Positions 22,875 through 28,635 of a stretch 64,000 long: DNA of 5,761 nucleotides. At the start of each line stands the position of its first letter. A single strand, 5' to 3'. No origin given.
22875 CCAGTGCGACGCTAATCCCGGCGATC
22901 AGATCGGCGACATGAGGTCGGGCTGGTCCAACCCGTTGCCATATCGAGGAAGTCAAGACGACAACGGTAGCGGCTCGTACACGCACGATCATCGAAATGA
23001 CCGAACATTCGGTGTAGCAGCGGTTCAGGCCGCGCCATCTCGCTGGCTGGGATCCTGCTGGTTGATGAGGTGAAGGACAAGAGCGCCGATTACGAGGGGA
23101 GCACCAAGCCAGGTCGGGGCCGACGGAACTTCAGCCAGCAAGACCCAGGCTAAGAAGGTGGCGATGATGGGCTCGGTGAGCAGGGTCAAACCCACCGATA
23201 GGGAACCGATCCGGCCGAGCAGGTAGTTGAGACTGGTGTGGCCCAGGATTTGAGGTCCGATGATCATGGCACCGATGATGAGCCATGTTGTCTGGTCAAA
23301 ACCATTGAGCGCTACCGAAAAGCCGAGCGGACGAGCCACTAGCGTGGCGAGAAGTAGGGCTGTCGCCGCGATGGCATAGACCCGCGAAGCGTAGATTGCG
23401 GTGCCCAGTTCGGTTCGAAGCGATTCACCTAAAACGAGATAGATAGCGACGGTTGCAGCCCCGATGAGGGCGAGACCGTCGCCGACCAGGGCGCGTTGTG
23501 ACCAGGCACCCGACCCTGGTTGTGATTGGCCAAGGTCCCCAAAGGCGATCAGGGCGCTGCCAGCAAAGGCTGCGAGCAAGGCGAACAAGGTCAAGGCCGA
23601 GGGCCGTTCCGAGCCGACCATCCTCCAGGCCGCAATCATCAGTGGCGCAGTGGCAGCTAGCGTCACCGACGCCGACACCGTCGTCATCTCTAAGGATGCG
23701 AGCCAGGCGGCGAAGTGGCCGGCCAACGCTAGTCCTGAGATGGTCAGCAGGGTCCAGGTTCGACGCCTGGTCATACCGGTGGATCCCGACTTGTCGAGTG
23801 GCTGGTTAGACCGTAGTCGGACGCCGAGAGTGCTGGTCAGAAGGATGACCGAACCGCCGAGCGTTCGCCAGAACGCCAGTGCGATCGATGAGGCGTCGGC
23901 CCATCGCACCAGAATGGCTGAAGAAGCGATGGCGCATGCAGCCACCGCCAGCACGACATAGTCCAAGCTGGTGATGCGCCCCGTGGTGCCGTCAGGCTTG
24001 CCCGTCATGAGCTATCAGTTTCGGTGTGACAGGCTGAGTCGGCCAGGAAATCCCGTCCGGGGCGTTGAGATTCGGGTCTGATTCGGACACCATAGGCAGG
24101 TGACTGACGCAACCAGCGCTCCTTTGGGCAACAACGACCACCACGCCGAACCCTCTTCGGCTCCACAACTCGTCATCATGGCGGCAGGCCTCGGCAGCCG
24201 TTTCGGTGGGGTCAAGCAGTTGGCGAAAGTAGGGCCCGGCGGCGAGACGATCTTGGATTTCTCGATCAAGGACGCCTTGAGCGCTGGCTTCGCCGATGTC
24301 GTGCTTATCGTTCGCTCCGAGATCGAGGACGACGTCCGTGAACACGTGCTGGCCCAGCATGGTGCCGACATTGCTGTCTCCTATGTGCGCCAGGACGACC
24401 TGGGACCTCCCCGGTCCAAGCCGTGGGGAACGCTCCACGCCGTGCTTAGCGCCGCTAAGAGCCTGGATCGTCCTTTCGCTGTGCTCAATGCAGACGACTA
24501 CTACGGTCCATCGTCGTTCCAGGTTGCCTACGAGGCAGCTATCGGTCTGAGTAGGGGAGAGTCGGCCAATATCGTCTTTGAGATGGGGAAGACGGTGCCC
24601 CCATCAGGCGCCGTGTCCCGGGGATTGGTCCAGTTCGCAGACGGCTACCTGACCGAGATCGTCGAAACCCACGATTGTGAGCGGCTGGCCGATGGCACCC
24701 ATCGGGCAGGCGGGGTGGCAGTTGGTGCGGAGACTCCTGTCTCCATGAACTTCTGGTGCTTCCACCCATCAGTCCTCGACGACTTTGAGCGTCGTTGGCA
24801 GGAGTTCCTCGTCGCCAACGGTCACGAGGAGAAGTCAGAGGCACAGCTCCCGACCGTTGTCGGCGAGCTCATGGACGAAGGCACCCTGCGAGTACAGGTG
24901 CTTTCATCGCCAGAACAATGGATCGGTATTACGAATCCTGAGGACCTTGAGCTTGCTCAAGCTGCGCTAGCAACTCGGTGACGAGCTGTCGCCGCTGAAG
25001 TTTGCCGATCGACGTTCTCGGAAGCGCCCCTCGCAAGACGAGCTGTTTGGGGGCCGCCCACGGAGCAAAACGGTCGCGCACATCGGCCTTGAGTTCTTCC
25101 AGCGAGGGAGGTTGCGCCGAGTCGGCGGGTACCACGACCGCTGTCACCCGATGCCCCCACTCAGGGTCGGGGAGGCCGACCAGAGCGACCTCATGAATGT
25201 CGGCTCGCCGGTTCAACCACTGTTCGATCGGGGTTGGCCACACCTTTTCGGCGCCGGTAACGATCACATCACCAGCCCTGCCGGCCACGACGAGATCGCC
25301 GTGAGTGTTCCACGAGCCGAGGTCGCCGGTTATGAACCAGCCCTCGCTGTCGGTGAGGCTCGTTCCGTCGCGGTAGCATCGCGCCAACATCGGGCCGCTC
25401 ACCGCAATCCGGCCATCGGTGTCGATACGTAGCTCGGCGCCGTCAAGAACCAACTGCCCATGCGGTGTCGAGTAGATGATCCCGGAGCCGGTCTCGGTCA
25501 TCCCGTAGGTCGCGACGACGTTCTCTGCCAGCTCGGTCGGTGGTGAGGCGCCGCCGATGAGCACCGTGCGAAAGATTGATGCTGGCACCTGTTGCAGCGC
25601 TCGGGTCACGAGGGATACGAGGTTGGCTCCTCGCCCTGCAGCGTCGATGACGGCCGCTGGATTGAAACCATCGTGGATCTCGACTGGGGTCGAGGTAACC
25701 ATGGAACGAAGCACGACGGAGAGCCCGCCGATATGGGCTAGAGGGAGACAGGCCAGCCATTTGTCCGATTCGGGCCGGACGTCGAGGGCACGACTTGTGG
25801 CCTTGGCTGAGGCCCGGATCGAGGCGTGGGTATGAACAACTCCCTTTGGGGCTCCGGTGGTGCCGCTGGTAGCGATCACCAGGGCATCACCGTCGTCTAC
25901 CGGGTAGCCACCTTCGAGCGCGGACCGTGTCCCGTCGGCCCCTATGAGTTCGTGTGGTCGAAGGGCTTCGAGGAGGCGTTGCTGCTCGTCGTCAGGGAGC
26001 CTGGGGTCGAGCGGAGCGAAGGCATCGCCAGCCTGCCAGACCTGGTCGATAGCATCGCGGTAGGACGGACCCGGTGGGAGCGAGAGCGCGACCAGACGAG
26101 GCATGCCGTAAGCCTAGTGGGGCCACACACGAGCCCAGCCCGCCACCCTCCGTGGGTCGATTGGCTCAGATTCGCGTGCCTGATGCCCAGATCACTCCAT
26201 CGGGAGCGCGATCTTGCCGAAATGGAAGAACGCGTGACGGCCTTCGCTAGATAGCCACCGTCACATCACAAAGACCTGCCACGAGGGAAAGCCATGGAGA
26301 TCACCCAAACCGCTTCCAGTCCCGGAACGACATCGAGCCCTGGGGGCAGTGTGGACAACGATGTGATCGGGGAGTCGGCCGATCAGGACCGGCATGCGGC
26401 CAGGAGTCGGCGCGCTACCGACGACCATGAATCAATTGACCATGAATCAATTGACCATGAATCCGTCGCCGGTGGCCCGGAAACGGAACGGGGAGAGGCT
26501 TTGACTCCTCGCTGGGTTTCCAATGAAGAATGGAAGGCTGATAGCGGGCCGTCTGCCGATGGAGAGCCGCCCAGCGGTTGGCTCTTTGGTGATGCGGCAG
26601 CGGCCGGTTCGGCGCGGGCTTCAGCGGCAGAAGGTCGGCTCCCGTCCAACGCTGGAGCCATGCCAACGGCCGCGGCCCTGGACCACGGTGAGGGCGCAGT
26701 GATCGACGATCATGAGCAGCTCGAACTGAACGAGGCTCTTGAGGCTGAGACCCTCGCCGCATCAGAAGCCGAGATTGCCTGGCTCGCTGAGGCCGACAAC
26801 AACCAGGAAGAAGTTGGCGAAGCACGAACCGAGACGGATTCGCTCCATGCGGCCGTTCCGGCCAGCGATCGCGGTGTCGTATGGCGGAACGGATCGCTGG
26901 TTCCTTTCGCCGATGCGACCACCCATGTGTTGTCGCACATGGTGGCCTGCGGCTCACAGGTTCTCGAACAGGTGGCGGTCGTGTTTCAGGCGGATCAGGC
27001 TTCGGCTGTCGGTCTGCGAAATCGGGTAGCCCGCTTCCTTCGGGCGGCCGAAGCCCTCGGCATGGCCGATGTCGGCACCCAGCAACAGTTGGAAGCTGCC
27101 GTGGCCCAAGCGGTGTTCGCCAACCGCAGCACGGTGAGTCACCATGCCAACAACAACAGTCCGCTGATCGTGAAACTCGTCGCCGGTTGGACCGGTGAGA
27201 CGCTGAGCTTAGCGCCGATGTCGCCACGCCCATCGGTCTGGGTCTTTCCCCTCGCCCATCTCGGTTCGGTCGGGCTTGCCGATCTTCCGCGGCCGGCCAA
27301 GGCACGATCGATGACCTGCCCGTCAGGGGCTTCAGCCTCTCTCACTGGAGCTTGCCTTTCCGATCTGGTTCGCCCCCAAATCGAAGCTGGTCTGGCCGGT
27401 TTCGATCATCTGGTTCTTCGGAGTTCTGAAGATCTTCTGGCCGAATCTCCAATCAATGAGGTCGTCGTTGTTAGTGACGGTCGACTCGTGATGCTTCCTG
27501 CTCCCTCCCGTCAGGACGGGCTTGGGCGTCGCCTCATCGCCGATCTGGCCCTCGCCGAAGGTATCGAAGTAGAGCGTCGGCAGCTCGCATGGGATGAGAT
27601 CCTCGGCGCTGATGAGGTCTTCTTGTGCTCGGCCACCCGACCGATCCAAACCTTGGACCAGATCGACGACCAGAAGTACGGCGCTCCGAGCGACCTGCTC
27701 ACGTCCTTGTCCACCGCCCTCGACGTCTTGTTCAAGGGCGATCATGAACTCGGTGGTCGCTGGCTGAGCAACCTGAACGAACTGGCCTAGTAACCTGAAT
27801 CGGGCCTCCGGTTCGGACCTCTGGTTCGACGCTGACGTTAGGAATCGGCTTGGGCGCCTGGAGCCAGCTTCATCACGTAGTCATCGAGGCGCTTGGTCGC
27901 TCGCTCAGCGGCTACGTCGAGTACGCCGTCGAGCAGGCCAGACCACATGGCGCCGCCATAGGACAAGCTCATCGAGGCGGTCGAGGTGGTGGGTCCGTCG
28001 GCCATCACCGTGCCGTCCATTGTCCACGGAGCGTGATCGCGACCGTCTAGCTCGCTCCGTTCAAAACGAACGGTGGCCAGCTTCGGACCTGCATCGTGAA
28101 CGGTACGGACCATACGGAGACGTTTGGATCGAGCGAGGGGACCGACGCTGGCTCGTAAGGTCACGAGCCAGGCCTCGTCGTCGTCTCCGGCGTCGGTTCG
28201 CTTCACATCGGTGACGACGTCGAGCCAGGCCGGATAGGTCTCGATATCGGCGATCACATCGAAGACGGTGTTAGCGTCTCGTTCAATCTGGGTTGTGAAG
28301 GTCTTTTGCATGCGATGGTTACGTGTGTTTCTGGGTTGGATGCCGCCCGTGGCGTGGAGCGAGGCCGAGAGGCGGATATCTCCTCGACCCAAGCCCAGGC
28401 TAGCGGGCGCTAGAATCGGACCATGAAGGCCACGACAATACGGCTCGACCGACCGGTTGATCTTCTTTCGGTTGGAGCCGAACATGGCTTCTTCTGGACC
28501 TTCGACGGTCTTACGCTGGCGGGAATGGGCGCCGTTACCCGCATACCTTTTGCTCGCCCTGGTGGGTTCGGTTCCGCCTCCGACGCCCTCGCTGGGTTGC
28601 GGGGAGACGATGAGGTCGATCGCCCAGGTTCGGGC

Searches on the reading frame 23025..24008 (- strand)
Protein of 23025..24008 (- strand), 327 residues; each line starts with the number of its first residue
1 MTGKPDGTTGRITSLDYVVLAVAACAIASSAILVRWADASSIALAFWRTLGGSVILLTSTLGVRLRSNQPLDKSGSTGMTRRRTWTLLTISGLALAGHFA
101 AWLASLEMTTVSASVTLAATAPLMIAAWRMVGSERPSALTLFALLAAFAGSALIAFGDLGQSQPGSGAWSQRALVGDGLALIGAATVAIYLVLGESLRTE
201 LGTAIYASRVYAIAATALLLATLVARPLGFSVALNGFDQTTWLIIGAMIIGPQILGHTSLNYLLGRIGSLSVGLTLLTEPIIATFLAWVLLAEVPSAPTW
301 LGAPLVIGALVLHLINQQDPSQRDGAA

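Call 40: search_protein_families(library=pfam, proteins=[window:23025-24008:-], max_evalue=0.001)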
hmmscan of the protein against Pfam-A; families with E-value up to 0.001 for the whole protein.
window:23025-24008:- (327 aa): 1 family
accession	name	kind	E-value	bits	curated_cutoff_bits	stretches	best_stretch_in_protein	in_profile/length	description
PF00892.27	EamA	-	1.9e-16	61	28.2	2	176-312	3-132/135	EamA-like transporter family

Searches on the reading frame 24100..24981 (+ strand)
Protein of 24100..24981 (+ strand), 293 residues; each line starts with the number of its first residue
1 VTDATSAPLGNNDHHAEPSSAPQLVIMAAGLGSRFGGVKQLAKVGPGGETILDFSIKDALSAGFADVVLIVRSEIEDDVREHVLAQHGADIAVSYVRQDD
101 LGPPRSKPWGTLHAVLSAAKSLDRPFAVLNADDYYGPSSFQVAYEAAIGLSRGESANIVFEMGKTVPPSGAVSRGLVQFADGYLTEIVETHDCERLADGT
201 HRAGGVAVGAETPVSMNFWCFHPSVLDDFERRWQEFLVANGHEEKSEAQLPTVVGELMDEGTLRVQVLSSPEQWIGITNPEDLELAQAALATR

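Call 40: search_protein_families(library=pfam, proteins=[window:24100-24981:+], max_evalue=0.001)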
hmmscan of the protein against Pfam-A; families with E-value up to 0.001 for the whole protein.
window:24100-24981:+ (293 aa): 3 families
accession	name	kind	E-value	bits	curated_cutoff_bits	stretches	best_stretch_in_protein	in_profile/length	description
PF12804.13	NTP_transf_3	-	5.5e-10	40.1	27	1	25-132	2-95/160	MobA-like NTP transferase domain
PF00483.29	NTP_transferase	-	2.1e-08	34.5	21.2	1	25-288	3-240/245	Nucleotidyl transferase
PF01128.25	IspD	-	0.00031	21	27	0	24-86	3-65/221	2-C-methyl-D-erythritol 4-phosphate cytidylyltransferase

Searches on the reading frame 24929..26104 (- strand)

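Call 40: search_protein_families(library=pfam, proteins=[window:24929-26104:-], max_evalue=0.001)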
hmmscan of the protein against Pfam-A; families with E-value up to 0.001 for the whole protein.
window:24929-26104:- (391 aa): 2 families
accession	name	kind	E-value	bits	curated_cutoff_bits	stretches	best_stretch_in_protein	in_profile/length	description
PF00501.34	AMP-binding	-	1.5e-23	83.6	29.9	1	74-244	165-383/384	AMP-binding enzyme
PF13193.12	AMP-binding_C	-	1e-14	55.6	24.5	1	293-368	2-76/76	AMP-binding enzyme C-terminal domain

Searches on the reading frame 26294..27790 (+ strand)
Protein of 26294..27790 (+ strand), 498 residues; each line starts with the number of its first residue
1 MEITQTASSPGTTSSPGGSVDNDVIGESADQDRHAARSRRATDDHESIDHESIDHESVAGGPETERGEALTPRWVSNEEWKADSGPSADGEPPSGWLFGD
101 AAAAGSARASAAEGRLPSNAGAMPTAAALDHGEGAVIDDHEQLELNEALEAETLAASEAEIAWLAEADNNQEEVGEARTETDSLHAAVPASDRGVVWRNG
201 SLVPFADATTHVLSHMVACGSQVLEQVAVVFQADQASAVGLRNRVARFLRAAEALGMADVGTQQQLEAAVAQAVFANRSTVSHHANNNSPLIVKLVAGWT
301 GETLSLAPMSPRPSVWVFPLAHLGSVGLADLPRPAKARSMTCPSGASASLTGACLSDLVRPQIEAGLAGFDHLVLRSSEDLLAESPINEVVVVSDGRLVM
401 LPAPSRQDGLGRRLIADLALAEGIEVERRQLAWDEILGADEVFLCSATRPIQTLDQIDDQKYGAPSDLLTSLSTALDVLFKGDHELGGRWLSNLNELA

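Call 40: search_protein_families(library=pfam, proteins=[window:26294-27790:+], max_evalue=0.001)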
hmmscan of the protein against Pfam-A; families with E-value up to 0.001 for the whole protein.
window:26294-27790:+ (498 aa): 1 family
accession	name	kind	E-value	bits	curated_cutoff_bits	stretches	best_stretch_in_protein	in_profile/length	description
PF01063.24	Aminotran_4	-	1.3e-12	48.5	28.5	1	238-453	13-219/223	Amino-transferase class IV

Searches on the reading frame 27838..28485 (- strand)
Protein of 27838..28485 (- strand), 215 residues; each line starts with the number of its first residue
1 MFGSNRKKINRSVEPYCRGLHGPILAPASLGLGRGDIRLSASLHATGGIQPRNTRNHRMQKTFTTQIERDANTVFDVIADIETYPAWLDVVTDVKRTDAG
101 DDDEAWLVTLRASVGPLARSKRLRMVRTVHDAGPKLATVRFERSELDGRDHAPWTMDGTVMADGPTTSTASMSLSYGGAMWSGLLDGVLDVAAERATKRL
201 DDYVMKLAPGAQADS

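Call 40: search_protein_families(library=pfam, proteins=[window:27838-28485:-], max_evalue=0.001)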
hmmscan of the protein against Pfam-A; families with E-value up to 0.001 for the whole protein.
window:27838-28485:- (215 aa): 2 families
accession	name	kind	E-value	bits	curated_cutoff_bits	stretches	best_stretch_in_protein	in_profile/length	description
PF10604.15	Polyketide_cyc2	-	8.8e-07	29.8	27.4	1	64-199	7-128/142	Polyketide cyclase / dehydrase and lipid transport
PF03364.25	Polyketide_cyc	-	3.3e-05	24.6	23.4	1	67-148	1-73/126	Polyketide cyclase / dehydrase and lipid transport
